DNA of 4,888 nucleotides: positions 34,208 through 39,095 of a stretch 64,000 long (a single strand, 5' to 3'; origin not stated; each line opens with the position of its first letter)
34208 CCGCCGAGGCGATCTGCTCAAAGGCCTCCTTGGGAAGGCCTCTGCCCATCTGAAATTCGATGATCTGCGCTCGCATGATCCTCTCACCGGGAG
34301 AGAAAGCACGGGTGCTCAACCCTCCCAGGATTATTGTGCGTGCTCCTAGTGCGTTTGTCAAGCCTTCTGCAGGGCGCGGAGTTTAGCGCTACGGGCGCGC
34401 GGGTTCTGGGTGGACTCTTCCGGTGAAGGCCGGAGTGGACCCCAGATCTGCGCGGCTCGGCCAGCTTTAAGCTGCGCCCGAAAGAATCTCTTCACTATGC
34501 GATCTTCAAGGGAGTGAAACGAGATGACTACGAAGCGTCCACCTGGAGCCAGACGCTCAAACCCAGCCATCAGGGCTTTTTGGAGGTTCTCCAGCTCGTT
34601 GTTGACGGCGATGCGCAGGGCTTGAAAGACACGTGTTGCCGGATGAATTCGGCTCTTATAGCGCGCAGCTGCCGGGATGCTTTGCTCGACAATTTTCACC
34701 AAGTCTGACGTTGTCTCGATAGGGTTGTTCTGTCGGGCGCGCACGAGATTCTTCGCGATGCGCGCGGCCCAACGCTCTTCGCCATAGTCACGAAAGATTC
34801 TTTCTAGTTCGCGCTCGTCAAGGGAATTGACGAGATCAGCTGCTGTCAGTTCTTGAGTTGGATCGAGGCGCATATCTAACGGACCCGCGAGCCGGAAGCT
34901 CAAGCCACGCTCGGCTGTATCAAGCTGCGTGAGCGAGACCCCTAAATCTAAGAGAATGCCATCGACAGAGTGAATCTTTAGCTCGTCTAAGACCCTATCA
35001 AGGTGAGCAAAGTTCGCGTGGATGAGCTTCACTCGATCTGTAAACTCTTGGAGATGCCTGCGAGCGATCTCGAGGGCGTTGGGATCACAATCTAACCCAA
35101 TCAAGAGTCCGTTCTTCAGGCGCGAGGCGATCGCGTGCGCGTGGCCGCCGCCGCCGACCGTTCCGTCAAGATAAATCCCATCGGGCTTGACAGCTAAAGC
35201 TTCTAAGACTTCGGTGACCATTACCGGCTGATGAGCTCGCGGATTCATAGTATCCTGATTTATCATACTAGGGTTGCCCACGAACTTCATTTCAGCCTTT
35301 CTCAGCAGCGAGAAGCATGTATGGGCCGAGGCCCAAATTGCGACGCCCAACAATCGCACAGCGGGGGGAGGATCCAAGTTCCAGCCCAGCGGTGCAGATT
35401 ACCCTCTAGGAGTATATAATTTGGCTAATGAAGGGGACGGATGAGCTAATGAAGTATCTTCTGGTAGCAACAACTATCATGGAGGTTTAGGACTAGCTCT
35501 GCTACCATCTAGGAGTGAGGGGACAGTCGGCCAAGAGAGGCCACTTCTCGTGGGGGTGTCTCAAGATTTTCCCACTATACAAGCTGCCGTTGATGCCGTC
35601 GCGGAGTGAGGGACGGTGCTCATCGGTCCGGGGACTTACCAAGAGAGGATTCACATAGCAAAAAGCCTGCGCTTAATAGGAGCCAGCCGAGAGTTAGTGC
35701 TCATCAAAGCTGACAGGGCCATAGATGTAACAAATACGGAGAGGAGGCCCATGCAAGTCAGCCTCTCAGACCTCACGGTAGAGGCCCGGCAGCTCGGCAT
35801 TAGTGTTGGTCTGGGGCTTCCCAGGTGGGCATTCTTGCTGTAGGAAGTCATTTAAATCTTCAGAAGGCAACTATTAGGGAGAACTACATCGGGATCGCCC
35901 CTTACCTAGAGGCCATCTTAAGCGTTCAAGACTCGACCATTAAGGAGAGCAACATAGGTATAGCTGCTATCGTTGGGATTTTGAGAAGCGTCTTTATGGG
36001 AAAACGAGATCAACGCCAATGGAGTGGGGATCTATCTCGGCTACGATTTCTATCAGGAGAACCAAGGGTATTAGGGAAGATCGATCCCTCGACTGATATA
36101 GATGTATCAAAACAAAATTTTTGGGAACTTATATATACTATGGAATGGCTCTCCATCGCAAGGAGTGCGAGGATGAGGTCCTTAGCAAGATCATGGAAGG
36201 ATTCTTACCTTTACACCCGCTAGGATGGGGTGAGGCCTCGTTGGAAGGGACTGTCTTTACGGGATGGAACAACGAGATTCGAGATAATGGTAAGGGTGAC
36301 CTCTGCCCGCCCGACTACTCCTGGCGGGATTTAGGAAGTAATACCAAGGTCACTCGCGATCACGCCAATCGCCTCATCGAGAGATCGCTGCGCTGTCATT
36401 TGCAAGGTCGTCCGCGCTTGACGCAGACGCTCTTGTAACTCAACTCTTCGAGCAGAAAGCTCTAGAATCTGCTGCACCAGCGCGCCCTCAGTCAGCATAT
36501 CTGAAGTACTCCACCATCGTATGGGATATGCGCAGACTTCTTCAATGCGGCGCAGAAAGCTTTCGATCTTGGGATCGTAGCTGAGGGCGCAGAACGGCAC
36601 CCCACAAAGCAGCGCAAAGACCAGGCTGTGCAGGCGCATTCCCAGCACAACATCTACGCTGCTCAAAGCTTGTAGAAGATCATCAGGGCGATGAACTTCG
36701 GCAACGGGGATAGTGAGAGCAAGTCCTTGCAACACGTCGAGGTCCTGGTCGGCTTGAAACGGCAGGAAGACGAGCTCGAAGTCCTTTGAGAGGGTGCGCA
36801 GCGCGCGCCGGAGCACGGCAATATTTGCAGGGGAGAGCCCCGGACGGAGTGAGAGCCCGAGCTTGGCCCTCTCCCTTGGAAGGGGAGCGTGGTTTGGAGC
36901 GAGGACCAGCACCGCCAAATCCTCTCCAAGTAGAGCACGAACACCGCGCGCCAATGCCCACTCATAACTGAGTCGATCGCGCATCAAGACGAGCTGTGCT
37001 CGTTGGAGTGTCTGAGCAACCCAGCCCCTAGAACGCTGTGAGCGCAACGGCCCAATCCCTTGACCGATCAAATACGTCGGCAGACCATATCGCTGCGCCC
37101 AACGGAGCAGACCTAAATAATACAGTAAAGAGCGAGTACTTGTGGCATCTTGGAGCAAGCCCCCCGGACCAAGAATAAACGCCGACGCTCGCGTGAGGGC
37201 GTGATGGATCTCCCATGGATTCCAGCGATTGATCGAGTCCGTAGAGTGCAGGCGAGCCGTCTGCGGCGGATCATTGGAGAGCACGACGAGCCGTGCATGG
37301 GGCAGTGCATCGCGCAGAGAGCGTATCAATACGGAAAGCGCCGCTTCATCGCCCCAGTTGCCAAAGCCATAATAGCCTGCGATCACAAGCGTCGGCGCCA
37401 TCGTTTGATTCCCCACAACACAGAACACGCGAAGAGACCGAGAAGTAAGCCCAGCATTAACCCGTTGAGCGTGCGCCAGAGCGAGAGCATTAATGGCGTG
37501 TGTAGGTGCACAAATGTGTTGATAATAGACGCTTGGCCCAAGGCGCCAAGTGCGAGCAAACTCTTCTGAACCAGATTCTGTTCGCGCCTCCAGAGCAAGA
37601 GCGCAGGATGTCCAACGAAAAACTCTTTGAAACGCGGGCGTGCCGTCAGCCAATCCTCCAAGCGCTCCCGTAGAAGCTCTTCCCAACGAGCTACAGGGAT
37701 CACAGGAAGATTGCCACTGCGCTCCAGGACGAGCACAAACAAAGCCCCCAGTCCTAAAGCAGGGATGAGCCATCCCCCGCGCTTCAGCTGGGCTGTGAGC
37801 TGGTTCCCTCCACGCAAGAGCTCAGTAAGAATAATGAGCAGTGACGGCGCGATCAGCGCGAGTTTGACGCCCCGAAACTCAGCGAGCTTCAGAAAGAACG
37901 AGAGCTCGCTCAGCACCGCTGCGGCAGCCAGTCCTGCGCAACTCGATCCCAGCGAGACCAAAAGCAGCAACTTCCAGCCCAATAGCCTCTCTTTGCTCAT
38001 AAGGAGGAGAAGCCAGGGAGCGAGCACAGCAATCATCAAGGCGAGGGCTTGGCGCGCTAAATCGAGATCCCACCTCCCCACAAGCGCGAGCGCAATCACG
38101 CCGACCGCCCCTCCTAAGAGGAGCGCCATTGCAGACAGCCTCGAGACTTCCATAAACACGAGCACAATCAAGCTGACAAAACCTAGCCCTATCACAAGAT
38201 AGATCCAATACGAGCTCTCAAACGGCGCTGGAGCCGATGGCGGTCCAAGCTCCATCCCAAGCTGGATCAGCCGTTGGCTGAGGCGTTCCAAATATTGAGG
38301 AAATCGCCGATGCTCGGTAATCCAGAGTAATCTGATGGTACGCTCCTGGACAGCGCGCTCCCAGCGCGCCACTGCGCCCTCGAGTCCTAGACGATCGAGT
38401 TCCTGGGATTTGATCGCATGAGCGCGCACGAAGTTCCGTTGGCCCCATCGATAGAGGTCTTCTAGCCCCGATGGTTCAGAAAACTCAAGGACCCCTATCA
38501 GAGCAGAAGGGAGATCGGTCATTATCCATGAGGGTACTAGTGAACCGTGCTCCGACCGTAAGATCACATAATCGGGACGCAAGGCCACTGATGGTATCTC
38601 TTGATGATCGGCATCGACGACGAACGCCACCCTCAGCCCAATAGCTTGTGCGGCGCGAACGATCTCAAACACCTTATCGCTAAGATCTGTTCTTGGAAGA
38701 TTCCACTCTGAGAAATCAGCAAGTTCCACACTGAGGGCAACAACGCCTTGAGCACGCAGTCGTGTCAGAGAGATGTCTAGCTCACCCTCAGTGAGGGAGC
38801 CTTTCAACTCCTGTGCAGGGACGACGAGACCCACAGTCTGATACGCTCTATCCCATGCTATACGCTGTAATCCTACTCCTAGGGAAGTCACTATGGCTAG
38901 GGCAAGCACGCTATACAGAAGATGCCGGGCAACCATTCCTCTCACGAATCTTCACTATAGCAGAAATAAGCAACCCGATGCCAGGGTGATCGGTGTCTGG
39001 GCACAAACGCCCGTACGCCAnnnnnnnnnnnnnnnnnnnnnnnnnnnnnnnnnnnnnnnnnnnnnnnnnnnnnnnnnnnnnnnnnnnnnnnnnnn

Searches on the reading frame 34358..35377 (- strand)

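Call 65: search_protein_families(library=pfam, proteins=[window:34358-35377:-], max_evalue=0.00001)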
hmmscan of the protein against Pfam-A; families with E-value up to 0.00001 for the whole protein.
window:34358-35377:- (339 aa): 1 family
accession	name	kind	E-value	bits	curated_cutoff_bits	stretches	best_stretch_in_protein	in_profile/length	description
PF01795.25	Methyltransf_5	-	2.1e-108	362.9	27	1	48-338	3-308/309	MraW methylase family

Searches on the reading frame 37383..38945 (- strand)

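Call 64: search_protein_families(library=pfam, proteins=[window:37383-38945:-], max_evalue=0.00001)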
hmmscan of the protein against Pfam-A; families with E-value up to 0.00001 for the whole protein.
window:37383-38945:- (520 aa): 1 family
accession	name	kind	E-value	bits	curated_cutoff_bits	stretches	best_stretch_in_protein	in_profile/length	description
PF18949.5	DUF5693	-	4.3e-79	267.1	29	1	150-510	206-605/609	Family of unknown function (DUF5693)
